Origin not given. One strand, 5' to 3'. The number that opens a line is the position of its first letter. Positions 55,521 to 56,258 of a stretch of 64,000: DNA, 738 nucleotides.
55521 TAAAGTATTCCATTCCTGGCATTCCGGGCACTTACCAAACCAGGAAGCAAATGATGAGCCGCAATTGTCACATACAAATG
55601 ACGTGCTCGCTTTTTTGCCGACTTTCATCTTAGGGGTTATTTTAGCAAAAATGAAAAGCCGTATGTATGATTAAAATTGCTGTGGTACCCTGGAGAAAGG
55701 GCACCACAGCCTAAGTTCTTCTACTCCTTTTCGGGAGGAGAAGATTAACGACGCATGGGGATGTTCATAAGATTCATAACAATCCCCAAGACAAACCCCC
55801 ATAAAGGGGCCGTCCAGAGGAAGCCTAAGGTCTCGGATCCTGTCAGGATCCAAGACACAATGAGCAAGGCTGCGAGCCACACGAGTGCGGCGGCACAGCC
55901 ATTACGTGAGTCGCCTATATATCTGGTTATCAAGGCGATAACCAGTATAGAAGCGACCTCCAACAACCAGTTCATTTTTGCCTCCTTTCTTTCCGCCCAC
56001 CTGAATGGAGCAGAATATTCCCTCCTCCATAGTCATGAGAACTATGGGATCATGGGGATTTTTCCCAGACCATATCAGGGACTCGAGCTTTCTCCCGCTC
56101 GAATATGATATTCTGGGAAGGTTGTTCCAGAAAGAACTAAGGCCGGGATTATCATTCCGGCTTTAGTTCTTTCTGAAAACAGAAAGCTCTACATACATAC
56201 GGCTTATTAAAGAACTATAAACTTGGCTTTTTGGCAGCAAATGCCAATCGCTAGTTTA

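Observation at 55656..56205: GC-rich 550-bp segment bounded by perfect 14-bp inverted repeats, carrying a small 2-TM protein gene: possible miniature mobile insertion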

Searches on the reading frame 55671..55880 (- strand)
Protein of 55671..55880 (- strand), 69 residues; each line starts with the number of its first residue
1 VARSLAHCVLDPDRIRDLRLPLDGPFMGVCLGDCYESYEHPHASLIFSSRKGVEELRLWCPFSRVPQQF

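Call 37: search_protein_families(library=phrogs, proteins=[window:55671-55880:-], max_evalue=1)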
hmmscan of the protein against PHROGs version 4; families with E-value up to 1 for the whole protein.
window:55671-55880:- (69 aa): 0 families

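Call 38: search_protein_families(library=ncbifam, proteins=[window:55671-55880:-], max_evalue=1)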
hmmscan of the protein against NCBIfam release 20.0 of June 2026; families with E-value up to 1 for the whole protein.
window:55671-55880:- (69 aa): 0 families

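Call 39: search_protein_families(library=padloc, proteins=[window:55671-55880:-], max_evalue=1)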
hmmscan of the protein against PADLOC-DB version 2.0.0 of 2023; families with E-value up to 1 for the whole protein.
window:55671-55880:- (69 aa): 0 families

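Call 40: search_protein_families(library=pfam, proteins=[window:55671-55880:-], max_evalue=1)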
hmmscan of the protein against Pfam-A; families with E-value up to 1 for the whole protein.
window:55671-55880:- (69 aa): 0 families

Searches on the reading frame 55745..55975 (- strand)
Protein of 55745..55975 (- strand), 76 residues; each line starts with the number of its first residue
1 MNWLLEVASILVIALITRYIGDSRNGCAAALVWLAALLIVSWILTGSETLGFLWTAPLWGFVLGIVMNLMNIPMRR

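Call 10: search_protein_families(library=pfam, proteins=[window:55745-55975:-], max_evalue=1)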
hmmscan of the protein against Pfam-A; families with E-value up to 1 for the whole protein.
window:55745-55975:- (76 aa): 1 family
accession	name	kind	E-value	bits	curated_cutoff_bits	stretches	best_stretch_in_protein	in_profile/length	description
PF05767.17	Pox_A14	-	0.19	12.4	27.7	1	10-53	21-63/93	Poxvirus virion envelope protein A14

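Call 11: find_homologous_proteins(query=window:55748-55975:-, max_evalue=10)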
Query window:55748-55975:- (76 aa): 1 proteins with E <= 10 among 4 candidates.
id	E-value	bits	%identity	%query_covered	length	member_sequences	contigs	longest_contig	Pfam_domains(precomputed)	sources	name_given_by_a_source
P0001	1.2e-40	154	100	100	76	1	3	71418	-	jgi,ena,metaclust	metaclust:\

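Call 13: find_encoding_contigs(protein=P0001, flank=6000, max_places=6)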
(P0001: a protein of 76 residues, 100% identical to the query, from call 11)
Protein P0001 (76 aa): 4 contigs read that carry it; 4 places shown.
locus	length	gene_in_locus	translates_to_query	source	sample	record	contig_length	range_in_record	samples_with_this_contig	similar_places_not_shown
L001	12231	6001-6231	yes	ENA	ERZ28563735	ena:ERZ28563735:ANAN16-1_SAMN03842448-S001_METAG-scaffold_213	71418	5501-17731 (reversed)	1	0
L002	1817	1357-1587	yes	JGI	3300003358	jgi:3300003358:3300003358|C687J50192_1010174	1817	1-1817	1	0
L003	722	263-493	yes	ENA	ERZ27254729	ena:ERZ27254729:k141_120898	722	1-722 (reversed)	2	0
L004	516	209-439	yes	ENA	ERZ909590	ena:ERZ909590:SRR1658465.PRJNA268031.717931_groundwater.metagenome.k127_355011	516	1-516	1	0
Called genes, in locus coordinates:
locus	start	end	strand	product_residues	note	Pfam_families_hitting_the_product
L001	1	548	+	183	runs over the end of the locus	-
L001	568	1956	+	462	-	PF01406:tRNA-synt_1e, PF09334:tRNA-synt_1g (faint), PF09190:DALR_2 (faint)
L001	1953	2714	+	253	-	-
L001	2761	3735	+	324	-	PF01699:Na_Ca_ex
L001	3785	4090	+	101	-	PF01250:Ribosomal_S6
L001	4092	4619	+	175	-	PF00436:SSB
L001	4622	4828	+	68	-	PF01084:Ribosomal_S18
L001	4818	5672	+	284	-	PF00571:CBS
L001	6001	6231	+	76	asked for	-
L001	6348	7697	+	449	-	PF18073:Zn_ribbon_LapB, PF00154:RecA_N (weak), PF13481:AAA_25, PF03796:DnaB_C (weak), PF06745:ATPase, PF23442:DUF7125 (weak), PF06745:ATPase (weak), PF13541:ChlI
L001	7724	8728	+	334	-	-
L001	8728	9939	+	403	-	PF02073:Peptidase_M29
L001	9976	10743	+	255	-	-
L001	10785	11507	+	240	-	-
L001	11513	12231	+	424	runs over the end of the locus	PF22694:CtpB_N-like, PF00595:PDZ, PF13180:PDZ_2, PF17820:PDZ_6, PF03572:Peptidase_S41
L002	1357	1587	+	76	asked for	-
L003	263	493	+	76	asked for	-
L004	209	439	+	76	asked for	-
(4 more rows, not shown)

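Call 19: search_protein_representatives(protein=window:55748-55975:-)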
Query: 76 residues. Proteins with E-value up to 0.001 (for the whole library): 2; up to 1e-10: 1; up to 1e-30: 1. The best 2 are listed.
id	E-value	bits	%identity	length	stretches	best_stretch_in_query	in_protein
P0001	3.7e-41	154.4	100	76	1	1-76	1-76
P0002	4.4e-05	39.7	36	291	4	27-72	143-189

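Call 37: search_protein_families(library=phrogs, proteins=[window:55745-55975:-], max_evalue=1)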
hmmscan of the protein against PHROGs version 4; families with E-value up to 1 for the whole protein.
window:55745-55975:- (76 aa): 1 family
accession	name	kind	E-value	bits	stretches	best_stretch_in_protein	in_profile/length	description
phrog_10043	-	unknown function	0.25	12.1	1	36-47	19-30/35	-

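Call 38: search_protein_families(library=ncbifam, proteins=[window:55745-55975:-], max_evalue=1)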
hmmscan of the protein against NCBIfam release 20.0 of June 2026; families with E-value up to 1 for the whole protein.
window:55745-55975:- (76 aa): 1 family
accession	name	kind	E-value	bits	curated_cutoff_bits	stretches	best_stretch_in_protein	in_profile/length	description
NF042935.1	SCO6880_fam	subfamily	0.27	10.1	60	1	28-67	20-59/477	SCO6880 family protein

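Call 39: search_protein_families(library=padloc, proteins=[window:55745-55975:-], max_evalue=1)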
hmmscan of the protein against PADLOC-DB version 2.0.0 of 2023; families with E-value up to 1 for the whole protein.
window:55745-55975:- (76 aa): 0 families

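Call 74: predict_structure(protein=window:55748-55975:-)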
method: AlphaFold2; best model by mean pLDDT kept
length: 76 residues; sequences in the alignment: 1
mean_pLDDT: 74.4   pTM: 0.43
mean pLDDT of the five models: 74.4, 73.2, 71.1, 65.2, 63.6
residues with pLDDT >= 90: 0; 70-90: 57; 50-70: 19; < 50: 0
segments of 3 or more residues with pLDDT < 50: none
pLDDT, mean of each block of 10 residues (from residue 1): 71 68 69 80 82 76 80 67
secondary structure, 60 per line:
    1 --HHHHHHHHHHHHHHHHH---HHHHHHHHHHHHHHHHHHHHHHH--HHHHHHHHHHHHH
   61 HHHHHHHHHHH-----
elements in order: H3-19 H23-45 H48-71

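Call 78: fold_search(model_id=the predicted structure, library=pdb)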
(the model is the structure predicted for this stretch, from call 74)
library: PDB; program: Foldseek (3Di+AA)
matches with E <= 10: 10; with E <= 0.001: 0
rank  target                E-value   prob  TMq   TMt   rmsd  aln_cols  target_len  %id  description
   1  8zme_R                3.8e+00  0.13  0.33  0.11   7.6        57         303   14  Protease-activated receptor-2 (PAR2)/miniG13 complex (released 2025-05-28)
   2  7d3u_F                4.2e+00  0.69  0.75  0.68   2.1        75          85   16  Structure of Mrp complex from Dietzia sp. DQ12-45-1b (released 2020-12-09)
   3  2d4c_B                4.8e+00  0.09  0.32  0.11  21.1        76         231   18  Crystal structure of the endophilin BAR domain mutant (released 2006-07-11)
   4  8bef_J                5.7e+00  0.18  0.55  0.30   3.8        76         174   10  Cryo-EM structure of the Arabidopsis thaliana I+III2 supercomplex (CI membrane core) (released 2023-01-11)
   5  7qij_EC               6.4e+00  0.07  0.32  0.27  12.1        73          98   16  Complex of the Yersinia enterocolitica Type III secretion export gate YscV with substrate:chaperone complex YscX:YscY (released 2022-06-01)
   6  7qij_QC               7.2e+00  0.06  0.30  0.26  11.5        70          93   17  Complex of the Yersinia enterocolitica Type III secretion export gate YscV with substrate:chaperone complex YscX:YscY (released 2022-06-01)
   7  8e9h_J                8.1e+00  0.13  0.51  0.22   3.6        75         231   20  Mycobacterial respiratory complex I, fully-inserted quinone (released 2022-10-12)
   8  9o1a_a                8.1e+00  0.11  0.46  0.14  13.4        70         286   21  Pseudomonas aeruginosa ATPase State1 F1Fo focused (released 2025-12-10)
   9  6rfs_L                9.1e+00  0.11  0.46  0.43   4.9        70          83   11  Cryo-EM structure of a respiratory complex I mutant lacking NDUFS4 (released 2019-12-11)
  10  6z16_F                9.7e+00  0.14  0.53  0.47   3.8        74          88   16  Structure of the Mrp antiporter complex (released 2020-08-12)

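Call 79: fold_search(model_id=the predicted structure, library=viral)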
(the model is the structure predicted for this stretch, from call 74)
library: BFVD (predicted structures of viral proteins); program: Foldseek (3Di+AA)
matches with E <= 10: 48; with E <= 0.001: 0
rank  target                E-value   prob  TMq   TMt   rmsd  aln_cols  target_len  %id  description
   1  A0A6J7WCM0            5.9e-01  0.97  0.56  0.65   1.6        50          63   28  Uncharacterized protein [uncultured Caudovirales phage]
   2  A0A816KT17            1.2e+00  0.51  0.46  0.45   6.0        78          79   24  (no name in the UniProt tables at hand)
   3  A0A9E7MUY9            2.3e+00  0.25  0.40  0.43   6.9        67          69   15  (no name in the UniProt tables at hand)
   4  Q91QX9                2.9e+00  0.25  0.48  0.18   6.8        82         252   20  Genome polyprotein (Fragment) [Echovirus E30]
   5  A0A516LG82            3.5e+00  0.25  0.56  0.41   4.0        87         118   13  (no name in the UniProt tables at hand)
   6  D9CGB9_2              4.2e+00  0.35  0.57  0.06   3.1        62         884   16  (no name in the UniProt tables at hand)
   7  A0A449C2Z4            4.2e+00  0.20  0.45  0.41   6.3        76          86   20  (no name in the UniProt tables at hand)
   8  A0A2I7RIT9            5.0e+00  0.20  0.51  0.56   4.9        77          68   14  TMhelix containing protein [Vibrio phage 1.188.A._10N.286.51.A6]
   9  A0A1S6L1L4            5.0e+00  0.20  0.52  0.51   7.5        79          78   20  (no name in the UniProt tables at hand)
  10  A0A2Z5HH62            5.0e+00  0.13  0.45  0.42   7.0        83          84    8  (no name in the UniProt tables at hand)
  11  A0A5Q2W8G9            5.0e+00  0.13  0.45  0.38   5.8        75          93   13  (no name in the UniProt tables at hand)
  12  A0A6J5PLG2            5.3e+00  0.16  0.48  0.31   9.3        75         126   15  Uncharacterized protein [uncultured Caudovirales phage]
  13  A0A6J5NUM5            5.3e+00  0.10  0.37  0.32   6.6        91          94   13  Uncharacterized protein [uncultured Caudovirales phage]
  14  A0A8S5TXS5            5.6e+00  0.41  0.54  0.75   1.8        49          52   16  Uncharacterized protein [Siphoviridae sp. ctZiV25]
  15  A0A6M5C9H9            5.6e+00  0.35  0.59  0.19   3.0        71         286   10  (no name in the UniProt tables at hand)
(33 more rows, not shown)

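Call 80: find_related_loci(query=window:55748-55975:-, collection=viral_contigs, flank=3000)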
Query window:55748-55975:- (76 aa) in viral_contigs; peptide patterns used: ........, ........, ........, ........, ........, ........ (x = any residue, [..] = any of these).
12 stretches matched a pattern, but none encodes a relative of the query by tblastn (E <= 1e-3).

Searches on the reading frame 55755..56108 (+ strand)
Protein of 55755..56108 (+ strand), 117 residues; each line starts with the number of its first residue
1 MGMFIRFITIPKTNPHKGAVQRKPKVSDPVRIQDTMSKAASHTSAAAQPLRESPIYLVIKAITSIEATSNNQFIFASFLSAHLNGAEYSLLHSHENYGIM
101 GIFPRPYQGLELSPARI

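Call 37: search_protein_families(library=phrogs, proteins=[window:55755-56108:+], max_evalue=1)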
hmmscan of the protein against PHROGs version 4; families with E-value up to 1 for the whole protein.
window:55755-56108:+ (117 aa): 1 family
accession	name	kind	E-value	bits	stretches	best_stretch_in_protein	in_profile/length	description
phrog_21172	-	unknown function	0.15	13.3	1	19-48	37-66/110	-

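Call 38: search_protein_families(library=ncbifam, proteins=[window:55755-56108:+], max_evalue=1)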
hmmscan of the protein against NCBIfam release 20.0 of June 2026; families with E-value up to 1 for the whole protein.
window:55755-56108:+ (117 aa): 2 families
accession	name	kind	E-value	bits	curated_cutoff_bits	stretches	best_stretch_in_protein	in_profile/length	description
NF045928.1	Cytb6fFeSPetC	equivalog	0.0021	17.4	250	1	5-69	38-103/179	cytochrome b6-f complex iron-sulfur subunit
NF010001.0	PRK13474.1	subfamily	0.0029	17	154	1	5-68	38-101/178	cytochrome b6-f complex iron-sulfur subunit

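Call 39: search_protein_families(library=padloc, proteins=[window:55755-56108:+], max_evalue=1)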
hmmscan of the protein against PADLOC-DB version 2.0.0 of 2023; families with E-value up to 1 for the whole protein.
window:55755-56108:+ (117 aa): 0 families

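Call 40: search_protein_families(library=pfam, proteins=[window:55755-56108:+], max_evalue=1)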
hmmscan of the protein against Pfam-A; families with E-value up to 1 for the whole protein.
window:55755-56108:+ (117 aa): 0 families

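Call 82: find_homologous_proteins(query=window:55755-56105:+, max_evalue=1)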
Query window:55755-56105:+ (117 aa): 1 proteins with E <= 1 among 1 candidates.
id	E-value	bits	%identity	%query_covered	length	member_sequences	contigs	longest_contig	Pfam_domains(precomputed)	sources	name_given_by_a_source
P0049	9.1e-69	247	100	98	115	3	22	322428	-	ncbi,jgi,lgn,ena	-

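Call 93: list_cluster_members(proteins=[P0049, P0001])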
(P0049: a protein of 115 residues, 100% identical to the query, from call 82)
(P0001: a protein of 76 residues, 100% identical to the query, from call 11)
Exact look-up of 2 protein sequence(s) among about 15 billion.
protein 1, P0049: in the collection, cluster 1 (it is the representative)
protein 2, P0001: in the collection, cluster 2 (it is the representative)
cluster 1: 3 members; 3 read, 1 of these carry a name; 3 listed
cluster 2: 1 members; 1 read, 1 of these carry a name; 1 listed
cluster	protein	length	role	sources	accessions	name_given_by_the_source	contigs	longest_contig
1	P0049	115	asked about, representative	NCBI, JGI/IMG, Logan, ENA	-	-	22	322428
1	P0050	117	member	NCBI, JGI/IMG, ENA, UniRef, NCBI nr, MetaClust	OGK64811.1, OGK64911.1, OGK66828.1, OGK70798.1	hypothetical protein A2313_00310 [Candidatus Roizmanbacteria bacterium ... | Uncharacterized protein n=1 Tax=Candidatus Roizmanbacteria bacterium RIFOXYA1_FULL_41_12 ... | MAG: hypothetical protein A2262_01305 [Candidatus Roizmanbacteria bacterium ...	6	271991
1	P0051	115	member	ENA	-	-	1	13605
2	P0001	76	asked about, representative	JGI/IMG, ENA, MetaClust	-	\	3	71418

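Call 94: find_encoding_contigs(protein=P0051, flank=3000, max_places=2)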
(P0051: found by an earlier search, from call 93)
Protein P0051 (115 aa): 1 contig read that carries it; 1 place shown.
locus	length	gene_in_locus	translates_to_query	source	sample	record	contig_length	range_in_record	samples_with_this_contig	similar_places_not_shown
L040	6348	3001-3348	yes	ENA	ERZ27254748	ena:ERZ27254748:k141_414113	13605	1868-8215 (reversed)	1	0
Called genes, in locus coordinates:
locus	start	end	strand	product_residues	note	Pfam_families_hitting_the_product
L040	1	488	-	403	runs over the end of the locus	PF02073:Peptidase_M29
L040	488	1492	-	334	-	-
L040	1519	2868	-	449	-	PF18073:Zn_ribbon_LapB, PF00154:RecA_N (weak), PF13481:AAA_25, PF03796:DnaB_C (weak), PF06745:ATPase, PF23442:DUF7125 (weak), PF06745:ATPase (weak), PF13541:ChlI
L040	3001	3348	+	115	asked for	-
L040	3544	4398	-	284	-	PF00571:CBS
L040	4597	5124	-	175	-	PF00436:SSB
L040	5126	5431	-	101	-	PF01250:Ribosomal_S6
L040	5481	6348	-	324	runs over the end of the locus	PF01699:Na_Ca_ex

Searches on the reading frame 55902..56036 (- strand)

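Call 37: search_protein_families(library=phrogs, proteins=[window:55902-56036:-], max_evalue=1)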
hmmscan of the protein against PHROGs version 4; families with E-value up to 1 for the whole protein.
window:55902-56036:- (44 aa): 0 families

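Call 38: search_protein_families(library=ncbifam, proteins=[window:55902-56036:-], max_evalue=1)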
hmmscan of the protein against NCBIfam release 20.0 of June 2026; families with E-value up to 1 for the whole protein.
window:55902-56036:- (44 aa): 1 family
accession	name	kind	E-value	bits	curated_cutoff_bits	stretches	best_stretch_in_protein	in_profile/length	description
NF002142.0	PRK00979.1-1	subfamily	0.063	12.3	287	1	10-34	13-37/306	tetrahydromethanopterin S-methyltransferase subunit H family protein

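Call 40: search_protein_families(library=pfam, proteins=[window:55902-56036:-], max_evalue=1)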
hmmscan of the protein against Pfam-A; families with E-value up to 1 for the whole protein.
window:55902-56036:- (44 aa): 0 families
